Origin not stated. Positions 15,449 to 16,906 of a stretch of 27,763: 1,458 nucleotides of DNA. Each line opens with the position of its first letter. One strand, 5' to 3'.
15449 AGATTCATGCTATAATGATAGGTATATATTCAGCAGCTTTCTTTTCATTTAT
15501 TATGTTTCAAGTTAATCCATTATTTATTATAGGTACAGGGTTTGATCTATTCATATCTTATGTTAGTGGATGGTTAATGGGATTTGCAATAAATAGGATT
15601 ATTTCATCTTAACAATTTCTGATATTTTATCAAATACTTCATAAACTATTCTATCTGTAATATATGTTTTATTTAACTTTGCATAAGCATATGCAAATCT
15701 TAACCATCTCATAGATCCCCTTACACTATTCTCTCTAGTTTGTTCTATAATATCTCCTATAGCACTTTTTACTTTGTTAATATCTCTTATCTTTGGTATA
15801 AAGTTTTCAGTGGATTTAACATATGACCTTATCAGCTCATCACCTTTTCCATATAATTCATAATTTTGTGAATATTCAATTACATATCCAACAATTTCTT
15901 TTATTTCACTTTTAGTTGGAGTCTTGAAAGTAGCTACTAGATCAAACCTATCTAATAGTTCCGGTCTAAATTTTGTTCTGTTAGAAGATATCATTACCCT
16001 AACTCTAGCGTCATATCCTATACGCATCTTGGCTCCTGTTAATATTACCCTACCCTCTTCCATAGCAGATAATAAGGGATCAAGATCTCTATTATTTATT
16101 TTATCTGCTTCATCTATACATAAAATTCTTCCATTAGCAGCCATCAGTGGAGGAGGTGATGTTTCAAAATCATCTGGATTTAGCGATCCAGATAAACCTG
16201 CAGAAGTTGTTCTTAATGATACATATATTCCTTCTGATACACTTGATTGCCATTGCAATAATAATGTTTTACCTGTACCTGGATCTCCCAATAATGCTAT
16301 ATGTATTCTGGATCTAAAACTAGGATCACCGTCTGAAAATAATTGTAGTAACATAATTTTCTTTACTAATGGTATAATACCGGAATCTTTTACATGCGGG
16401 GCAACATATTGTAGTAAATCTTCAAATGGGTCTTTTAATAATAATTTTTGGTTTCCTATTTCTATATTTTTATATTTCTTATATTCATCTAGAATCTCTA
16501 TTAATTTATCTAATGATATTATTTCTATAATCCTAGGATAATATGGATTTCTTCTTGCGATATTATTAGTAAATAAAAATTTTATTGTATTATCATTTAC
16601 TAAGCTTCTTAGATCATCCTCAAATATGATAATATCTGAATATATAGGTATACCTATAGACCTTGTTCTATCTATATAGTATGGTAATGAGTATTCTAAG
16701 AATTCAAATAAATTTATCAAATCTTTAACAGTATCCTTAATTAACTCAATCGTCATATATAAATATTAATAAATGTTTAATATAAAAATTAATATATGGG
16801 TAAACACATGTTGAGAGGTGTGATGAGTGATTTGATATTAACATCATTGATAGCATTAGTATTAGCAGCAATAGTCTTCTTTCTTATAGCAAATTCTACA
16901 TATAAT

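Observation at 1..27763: Virus-like element dominated by a hyper-glycosylated secretome, with no recognisable capsid, packaging or integration genes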

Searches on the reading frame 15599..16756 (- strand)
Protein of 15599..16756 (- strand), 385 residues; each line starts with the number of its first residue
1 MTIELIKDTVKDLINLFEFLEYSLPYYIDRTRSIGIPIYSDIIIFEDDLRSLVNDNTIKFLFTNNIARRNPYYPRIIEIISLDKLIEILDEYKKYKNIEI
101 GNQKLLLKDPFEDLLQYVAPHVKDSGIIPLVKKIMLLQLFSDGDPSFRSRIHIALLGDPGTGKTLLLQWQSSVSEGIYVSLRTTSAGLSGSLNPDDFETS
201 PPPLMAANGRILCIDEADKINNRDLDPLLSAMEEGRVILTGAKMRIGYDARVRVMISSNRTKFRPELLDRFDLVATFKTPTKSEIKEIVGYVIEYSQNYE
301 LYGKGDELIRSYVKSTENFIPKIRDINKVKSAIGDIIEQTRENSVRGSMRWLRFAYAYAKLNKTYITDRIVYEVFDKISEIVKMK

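Call 6: search_protein_families(library=pfam, max_evalue=0.01, proteins=[window:15599-16756:-])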
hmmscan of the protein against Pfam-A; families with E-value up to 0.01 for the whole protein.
window:15599-16756:- (385 aa): 6 families
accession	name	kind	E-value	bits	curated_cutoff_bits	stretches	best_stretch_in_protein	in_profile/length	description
PF00493.29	MCM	-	1.1e-19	70.9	23.3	1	109-275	13-202/224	MCM P-loop domain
PF07728.20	AAA_5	-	2.8e-09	37.5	22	1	152-271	1-139/139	AAA domain (dynein-related subfamily)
PF00004.35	AAA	-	3.7e-06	27.9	21.2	1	154-277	2-129/131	ATPase family associated with various cellular activities (AAA)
PF01078.27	Mg_chelatase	-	3.8e-06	26.9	20.3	1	206-260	104-158/207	Magnesium chelatase, subunit ChlI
PF13604.12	AAA_30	-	0.005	17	27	0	155-241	23-123/191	AAA domain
PF13401.12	AAA_22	-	0.0097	16.7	27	0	152-169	7-24/130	AAA domain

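Call 9: search_dna_similar(query=window:15599-16756:-, collection=phages, mode=protein)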
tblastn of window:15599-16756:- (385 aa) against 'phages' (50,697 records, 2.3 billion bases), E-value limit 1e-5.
Records with a match: 7; places in all: 7; records where one place covers at least 80% of the query: 0.
Best place of each record, by identity: <60% 7.
By first word of the organism name: Haloarcula 2; Methanocaldococcus 2; Haloferax 2; Altiarchaeum 1.
By host as written in the record: Halorubrum sp. 2; Methanocaldococcus fervens 2; Haloferax sp. LR2-5 2; - 1.
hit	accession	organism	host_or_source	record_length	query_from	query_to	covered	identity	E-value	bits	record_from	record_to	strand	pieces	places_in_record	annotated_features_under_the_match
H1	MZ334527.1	Haloarcula tailed virus 3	Halorubrum sp.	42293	85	362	72%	24.4%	8e-10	67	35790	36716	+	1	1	MCM helicase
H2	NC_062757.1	Haloarcula tailed virus 3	Halorubrum sp.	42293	85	362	72%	24.4%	8e-10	67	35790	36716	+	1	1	DNA helicase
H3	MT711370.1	Methanocaldococcus fervens tailed virus 1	Methanocaldococcus fervens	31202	73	264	50%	30.7%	3e-6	56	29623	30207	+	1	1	hypothetical protein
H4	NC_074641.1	Methanocaldococcus fervens tailed virus 1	Methanocaldococcus fervens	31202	73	264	50%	30.7%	3e-6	56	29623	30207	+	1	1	hypothetical protein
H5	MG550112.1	Haloferax tailed virus 1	Haloferax sp. LR2-5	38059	89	267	46%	31.1%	1e-9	66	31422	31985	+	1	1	MCM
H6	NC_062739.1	Haloferax tailed virus 1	Haloferax sp. LR2-5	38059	89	267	46%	31.1%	1e-9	66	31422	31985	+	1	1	DNA helicase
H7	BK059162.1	Altiarchaeum virus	groundwater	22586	109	274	43%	31.5%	2e-11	72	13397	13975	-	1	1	mini-chromosome maintainance protein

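Call 10: find_encoding_contigs(protein=window:15599-16756:-, flank=10000, max_places=10)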
Protein window:15599-16756:- (385 aa): 2 contigs read that carry it; 2 places shown.
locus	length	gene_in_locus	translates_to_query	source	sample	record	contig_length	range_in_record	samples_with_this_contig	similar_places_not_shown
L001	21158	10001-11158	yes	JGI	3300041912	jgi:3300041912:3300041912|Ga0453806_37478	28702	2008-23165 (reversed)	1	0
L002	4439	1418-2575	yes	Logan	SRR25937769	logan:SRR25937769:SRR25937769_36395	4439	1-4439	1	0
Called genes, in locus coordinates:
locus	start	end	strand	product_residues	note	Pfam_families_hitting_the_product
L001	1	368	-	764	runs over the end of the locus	-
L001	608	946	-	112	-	PF01870:Hjc (weak)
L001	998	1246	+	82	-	-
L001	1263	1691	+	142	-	-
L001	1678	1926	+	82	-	-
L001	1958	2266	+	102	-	-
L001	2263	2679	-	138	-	-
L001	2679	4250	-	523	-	-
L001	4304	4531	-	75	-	-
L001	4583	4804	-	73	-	-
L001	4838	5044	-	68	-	-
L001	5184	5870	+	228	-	-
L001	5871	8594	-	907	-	-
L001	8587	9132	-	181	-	-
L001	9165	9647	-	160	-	PF01047:MarR (weak), PF12802:MarR_2 (weak), PF13412:HTH_24 (weak)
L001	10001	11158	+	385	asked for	PF00493:MCM, PF00004:AAA (weak), PF01078:Mg_chelatase (faint), PF07728:AAA_5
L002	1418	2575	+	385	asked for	PF00493:MCM, PF00004:AAA (weak), PF01078:Mg_chelatase (faint), PF07728:AAA_5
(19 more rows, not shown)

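Call 20: search_protein_families(library=phrogs, max_evalue=0.01, proteins=[window:15599-16756:-])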
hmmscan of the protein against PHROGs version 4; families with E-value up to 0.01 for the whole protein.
window:15599-16756:- (385 aa): 5 families
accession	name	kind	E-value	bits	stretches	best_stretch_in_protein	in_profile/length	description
phrog_10371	-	DNA, RNA and nucleotide metabolism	3.9e-17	62.7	1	108-361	280-572/683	DNA helicase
phrog_168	-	DNA, RNA and nucleotide metabolism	3.3e-09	37.9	1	152-381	44-270/314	clamp loader of DNA polymerase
phrog_16448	-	other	3.5e-08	33.2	1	151-283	450-597/680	ATPase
phrog_249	-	moron, auxiliary metabolic gene and host takeover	0.0059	17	0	147-287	124-285/380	porphyrin biosynthesis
phrog_3757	-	unknown function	0.0085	16.5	0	150-169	126-145/367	-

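Call 22: find_homologous_proteins(query=window:15599-16756:-, max_evalue=0.00001)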
Query window:15599-16756:- (385 aa): 26 proteins with E <= 0.00001 among 5338 candidates.
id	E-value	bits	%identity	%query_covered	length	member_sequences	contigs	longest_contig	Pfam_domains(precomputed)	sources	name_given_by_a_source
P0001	7.2e-249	843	100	100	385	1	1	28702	PF00493.30,PF00004.36,PF07728.21,PF01078.28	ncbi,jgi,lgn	ncbi:MAG: AAA family ATPase [Nanopusillaceae archaeon]|jgi:DNA replicative helicase MCM subunit Mcm2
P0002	2.1e-229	779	90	100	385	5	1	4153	PF00493.30,PF00004.36,PF07728.21,PF01078.28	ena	-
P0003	1.1e-214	731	83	100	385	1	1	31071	PF00493.30,PF00004.36,PF07728.21,PF01078.28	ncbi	-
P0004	2.4e-205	700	79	100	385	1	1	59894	PF00493.30,PF00004.36,PF07728.21,PF01078.28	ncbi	ncbi:MAG: AAA family ATPase [Nanopusillaceae archaeon]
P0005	3.0e-125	436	55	98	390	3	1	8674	PF00493.30,PF07728.21,PF01078.28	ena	-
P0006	1.2e-124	434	55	95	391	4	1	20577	PF00493.30,PF00004.36,PF07728.21,PF01078.28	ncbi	-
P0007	2.4e-124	433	53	98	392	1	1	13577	PF00493.30,PF00004.36,PF07728.21,PF01078.28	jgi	-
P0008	6.0e-123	429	55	95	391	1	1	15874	PF00493.30,PF00004.36,PF07728.21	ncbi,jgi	-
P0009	3.3e-122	426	53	96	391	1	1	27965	PF00493.30,PF00004.36,PF07728.21,PF01078.28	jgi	jgi:DNA replicative helicase MCM subunit Mcm2 (Cdc46/Mcm family)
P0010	4.7e-120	419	52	98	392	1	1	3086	PF00493.30,PF00004.36,PF07728.21,PF01078.28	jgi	-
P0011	2.8e-99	351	58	71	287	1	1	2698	PF00493.30,PF00004.36,PF07728.21,PF01078.28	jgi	-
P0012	1.2e-87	313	45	95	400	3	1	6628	PF00158.33,PF07726.18,PF00493.30,PF00004.36,PF07728.21,PF01078.28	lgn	-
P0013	2.1e-87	312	46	95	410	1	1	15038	PF00158.33,PF00493.30,PF00004.36,PF07728.21,PF01078.28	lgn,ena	-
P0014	8.1e-78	280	42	95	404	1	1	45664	PF00158.33,PF00493.30,PF00004.36,PF05496.19,PF07728.21,PF01078.28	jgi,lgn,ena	-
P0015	6.4e-75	271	42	96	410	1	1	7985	PF00158.33,PF00493.30,PF00004.36,PF07728.21,PF01078.28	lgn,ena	-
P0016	4.8e-72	261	42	96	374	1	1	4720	PF00158.33,PF00493.30,PF00004.36,PF07728.21,PF01078.28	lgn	-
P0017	8.5e-68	247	42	82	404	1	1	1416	PF00158.33,PF07726.18,PF00493.30,PF00004.36,PF05496.19,PF07728.21,PF01078.28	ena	-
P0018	1.2e-55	207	38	88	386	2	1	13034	PF00493.30,PF00004.36,PF07728.21,PF01078.28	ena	-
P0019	1.0e-31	129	36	68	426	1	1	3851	PF00158.33,PF00493.30,PF00004.36,PF05496.19,PF07728.21,PF01078.28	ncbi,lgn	-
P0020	1.7e-30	125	37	68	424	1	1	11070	PF00493.30,PF00004.36,PF07728.21,PF01078.28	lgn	-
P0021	2.6e-26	111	33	66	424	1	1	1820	PF00493.30,PF00004.36,PF07728.21,PF01078.28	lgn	-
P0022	5.4e-26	110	35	65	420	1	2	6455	PF00493.30,PF00004.36,PF05496.19,PF07728.21,PF01078.28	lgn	-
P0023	1.2e-25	109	33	70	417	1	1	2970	PF07726.18,PF00493.30,PF00004.36,PF05496.19,PF07728.21,PF01078.28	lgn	-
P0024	1.3e-25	109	34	72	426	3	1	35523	PF00493.30,PF00004.36,PF07728.21,PF01078.28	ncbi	-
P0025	1.6e-10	59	28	66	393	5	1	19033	PF17855.8,PF00493.30,PF07728.21,PF01078.28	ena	-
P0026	9.4e-6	43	28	43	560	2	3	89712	PF17855.8,PF00493.30,PF21933.3,PF07728.21,PF01078.28,PF17207.10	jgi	-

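Call 23: find_encoding_contigs(protein=P0004, flank=10000, max_places=4)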
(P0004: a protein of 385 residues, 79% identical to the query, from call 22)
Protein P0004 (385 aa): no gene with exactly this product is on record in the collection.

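Call 24: find_encoding_contigs(protein=P0003, flank=10000, max_places=4)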
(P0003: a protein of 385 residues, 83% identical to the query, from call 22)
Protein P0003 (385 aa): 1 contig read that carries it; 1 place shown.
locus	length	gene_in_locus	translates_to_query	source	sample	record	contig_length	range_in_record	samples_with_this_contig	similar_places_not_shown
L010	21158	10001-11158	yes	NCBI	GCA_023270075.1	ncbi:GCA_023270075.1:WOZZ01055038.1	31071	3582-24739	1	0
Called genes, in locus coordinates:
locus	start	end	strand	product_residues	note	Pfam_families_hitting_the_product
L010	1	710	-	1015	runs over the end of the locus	-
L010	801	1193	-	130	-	-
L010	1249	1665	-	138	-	PF02195:ParB_N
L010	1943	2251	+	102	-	-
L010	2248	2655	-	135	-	-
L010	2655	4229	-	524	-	-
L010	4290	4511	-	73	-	-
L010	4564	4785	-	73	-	-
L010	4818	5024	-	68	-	-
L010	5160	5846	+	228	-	-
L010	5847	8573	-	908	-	-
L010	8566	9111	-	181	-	-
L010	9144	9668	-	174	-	PF01047:MarR (weak), PF12802:MarR_2 (weak), PF13412:HTH_24 (weak)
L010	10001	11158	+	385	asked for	PF00493:MCM, PF00004:AAA, PF01078:Mg_chelatase (faint), PF07728:AAA_5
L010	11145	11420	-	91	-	-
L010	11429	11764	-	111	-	-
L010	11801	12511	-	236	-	-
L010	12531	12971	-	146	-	-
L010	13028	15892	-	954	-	-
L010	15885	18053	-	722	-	-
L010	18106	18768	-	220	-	-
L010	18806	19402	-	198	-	-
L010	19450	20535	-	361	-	-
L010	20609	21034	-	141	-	-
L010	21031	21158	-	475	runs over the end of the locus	-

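Call 27: find_related_loci(query=A1, collection=viral_contigs, flank=10000)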
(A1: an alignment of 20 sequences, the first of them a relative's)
Query A1 (385 aa) in viral_contigs; peptide patterns used: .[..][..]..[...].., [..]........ (x = any residue, [..] = any of these).
145 stretches matched a pattern; 4 encode a relative of the query (tblastn E <= 1e-3); 4 distinct loci.
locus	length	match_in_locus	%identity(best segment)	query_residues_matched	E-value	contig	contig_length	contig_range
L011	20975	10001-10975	31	52-363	4e-33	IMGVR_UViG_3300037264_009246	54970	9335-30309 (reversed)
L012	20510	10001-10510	29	131-274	1e-14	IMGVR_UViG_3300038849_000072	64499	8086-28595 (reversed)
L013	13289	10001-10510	29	131-274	3e-14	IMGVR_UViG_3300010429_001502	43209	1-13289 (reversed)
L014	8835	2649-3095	28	153-280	7e-6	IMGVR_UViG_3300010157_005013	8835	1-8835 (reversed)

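Call 28: find_encoding_contigs(protein=P0024, flank=10000, max_places=4)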
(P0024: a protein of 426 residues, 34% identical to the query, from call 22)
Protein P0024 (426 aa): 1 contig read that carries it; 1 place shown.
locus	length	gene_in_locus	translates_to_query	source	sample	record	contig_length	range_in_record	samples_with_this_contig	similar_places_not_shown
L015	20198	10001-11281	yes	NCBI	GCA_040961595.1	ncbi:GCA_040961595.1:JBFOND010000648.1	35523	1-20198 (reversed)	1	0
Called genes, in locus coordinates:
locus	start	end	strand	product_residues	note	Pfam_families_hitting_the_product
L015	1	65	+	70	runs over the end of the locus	-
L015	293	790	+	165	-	PF13392:HNH_3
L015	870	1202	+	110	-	-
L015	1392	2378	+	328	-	-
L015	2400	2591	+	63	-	PF04014:MazE_antitoxin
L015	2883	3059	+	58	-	-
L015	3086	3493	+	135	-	PF21849:DUF6908, PF06853:DUF1249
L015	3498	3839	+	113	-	-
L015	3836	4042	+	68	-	-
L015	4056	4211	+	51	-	-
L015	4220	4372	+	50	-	-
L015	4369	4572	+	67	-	-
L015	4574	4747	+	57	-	-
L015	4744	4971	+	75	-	-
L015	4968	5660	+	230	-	PF13401:AAA_22 (faint), PF00004:AAA, PF13177:DNA_pol3_delta2 (weak), PF21960:RCF1-5-like_lid (weak)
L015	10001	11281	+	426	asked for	PF00493:MCM, PF00004:AAA, PF07728:AAA_5 (weak), PF01078:Mg_chelatase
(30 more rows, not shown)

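Call 41: find_encoding_contigs(protein=P0009, flank=10000, max_places=3)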
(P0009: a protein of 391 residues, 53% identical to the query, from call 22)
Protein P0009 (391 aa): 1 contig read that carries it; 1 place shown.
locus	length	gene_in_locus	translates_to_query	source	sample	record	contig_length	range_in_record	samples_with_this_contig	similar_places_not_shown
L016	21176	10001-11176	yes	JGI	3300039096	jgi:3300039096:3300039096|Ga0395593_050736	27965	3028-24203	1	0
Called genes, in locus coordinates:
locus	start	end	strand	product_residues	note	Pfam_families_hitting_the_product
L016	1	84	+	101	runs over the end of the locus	-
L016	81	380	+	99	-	PF04471:Mrr_cat (weak), PF01870:Hjc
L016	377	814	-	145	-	-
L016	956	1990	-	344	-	-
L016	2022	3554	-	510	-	-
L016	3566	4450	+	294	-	PF00291:PALP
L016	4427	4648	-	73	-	-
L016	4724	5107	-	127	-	-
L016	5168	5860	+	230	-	-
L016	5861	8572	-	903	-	-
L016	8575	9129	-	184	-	-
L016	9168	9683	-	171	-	PF01047:MarR (weak), PF13412:HTH_24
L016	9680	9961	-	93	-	-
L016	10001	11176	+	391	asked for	PF00493:MCM, PF00004:AAA (weak), PF01078:Mg_chelatase (faint), PF07728:AAA_5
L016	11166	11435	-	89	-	-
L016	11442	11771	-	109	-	-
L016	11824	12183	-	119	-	-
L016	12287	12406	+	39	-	-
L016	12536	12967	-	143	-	-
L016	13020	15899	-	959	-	-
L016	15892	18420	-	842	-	-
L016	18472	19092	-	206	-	-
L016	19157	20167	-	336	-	-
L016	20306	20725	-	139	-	-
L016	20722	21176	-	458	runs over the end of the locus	-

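Call 42: find_encoding_contigs(protein=P0014, flank=10000, max_places=3)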
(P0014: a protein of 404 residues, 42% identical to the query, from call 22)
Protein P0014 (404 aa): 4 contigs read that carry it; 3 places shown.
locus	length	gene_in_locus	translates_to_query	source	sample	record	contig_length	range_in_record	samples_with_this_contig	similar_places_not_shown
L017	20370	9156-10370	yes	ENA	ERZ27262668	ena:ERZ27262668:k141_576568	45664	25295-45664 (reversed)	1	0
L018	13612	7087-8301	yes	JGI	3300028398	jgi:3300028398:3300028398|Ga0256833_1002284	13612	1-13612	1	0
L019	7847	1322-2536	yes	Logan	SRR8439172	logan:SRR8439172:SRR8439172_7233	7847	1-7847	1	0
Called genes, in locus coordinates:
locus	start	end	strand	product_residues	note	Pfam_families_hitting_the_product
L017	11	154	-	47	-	-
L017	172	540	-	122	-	-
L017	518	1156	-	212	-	-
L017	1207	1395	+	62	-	-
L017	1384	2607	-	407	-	PF04055:Radical_SAM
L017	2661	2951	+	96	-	-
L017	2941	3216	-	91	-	-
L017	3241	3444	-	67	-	-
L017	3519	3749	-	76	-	-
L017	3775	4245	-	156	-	PF01047:MarR (weak), PF13412:HTH_24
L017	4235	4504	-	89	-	-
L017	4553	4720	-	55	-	-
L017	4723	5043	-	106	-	-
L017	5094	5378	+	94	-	-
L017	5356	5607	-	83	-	-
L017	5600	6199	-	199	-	-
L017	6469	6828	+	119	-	-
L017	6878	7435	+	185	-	-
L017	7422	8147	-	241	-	-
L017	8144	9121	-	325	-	-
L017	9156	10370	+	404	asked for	PF00493:MCM, PF05496:RuvB_N (weak), PF00158:Sigma54_activat (faint), PF00004:AAA, PF07728:AAA_5, PF01078:Mg_chelatase (weak)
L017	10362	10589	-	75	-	-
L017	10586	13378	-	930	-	PF00801:PKD (faint), PF17957:Big_7 (faint)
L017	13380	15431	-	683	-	-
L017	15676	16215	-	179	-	-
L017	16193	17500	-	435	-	PF01896:DNA_primase_S (faint), PF04104:DNA_primase_lrg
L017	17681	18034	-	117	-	-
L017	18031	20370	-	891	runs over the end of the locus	PF00493:MCM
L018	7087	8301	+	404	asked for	PF00493:MCM, PF05496:RuvB_N (weak), PF00158:Sigma54_activat (faint), PF00004:AAA, PF07728:AAA_5, PF01078:Mg_chelatase (weak)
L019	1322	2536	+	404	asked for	PF00493:MCM, PF05496:RuvB_N (weak), PF00158:Sigma54_activat (faint), PF00004:AAA, PF07728:AAA_5, PF01078:Mg_chelatase (weak)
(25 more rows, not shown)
